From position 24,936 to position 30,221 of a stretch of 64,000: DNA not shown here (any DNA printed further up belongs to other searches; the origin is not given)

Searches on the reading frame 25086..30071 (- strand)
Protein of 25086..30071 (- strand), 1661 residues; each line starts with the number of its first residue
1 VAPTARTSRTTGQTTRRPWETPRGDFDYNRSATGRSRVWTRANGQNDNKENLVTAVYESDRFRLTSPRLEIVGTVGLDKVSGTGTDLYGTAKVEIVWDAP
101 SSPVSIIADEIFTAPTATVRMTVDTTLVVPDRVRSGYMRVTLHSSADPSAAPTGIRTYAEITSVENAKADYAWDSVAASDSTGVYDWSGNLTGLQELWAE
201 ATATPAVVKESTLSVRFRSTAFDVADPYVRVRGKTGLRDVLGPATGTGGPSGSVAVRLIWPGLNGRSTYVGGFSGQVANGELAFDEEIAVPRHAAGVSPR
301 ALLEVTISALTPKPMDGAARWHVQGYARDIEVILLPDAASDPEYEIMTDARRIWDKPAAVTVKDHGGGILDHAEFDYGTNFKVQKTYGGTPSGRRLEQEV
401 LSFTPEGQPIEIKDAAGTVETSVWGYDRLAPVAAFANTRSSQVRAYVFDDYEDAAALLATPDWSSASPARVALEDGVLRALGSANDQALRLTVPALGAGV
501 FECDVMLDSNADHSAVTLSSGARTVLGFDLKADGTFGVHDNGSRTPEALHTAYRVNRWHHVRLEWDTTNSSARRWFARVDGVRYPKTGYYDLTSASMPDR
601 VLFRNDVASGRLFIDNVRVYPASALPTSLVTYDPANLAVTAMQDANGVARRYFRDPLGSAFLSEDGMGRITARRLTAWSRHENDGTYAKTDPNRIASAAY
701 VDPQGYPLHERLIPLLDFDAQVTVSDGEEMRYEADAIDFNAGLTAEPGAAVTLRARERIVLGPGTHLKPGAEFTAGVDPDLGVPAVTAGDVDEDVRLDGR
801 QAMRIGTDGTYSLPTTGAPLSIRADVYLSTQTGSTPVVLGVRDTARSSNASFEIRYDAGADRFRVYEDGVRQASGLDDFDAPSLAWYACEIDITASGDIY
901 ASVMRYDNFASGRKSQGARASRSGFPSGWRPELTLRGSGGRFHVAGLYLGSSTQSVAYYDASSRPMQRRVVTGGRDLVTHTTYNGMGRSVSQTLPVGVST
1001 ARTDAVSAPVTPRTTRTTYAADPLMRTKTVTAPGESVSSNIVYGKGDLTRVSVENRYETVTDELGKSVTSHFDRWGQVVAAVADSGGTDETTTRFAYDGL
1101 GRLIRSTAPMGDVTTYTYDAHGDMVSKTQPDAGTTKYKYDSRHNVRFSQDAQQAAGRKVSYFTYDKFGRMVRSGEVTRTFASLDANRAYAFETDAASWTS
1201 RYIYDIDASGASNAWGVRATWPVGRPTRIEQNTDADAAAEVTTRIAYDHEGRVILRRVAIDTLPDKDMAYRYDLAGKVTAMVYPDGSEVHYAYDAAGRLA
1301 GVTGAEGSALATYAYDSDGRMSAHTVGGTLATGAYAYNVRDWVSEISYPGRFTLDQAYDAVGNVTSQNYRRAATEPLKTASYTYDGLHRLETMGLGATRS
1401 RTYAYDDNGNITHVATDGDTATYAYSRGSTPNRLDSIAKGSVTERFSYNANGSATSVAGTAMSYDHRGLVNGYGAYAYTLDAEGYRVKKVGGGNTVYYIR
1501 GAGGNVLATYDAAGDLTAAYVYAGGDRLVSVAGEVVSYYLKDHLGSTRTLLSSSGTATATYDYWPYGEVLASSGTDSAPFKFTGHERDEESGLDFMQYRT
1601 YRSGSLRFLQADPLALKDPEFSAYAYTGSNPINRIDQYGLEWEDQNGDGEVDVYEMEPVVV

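Call 72: search_protein_families(library=ncbifam, proteins=[window:25086-30071:-], max_evalue=0.001)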
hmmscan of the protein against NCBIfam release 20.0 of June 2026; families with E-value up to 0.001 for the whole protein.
window:25086-30071:- (1661 aa): 3 families
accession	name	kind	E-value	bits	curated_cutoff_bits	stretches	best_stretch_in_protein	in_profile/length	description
NF041261.1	RHS_core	equivalog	6.8e-21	73.9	2000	2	1059-1368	463-762/1261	RHS element core protein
TIGR01643.1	YD_repeat_2x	repeat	7.4e-19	67.4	15.8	2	1097-1137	1-41/42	YD repeat-containing protein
TIGR03696.1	Rhs_assc_core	domain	6.4e-18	65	32.5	1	1563-1640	1-76/76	RHS repeat-associated core domain-containing protein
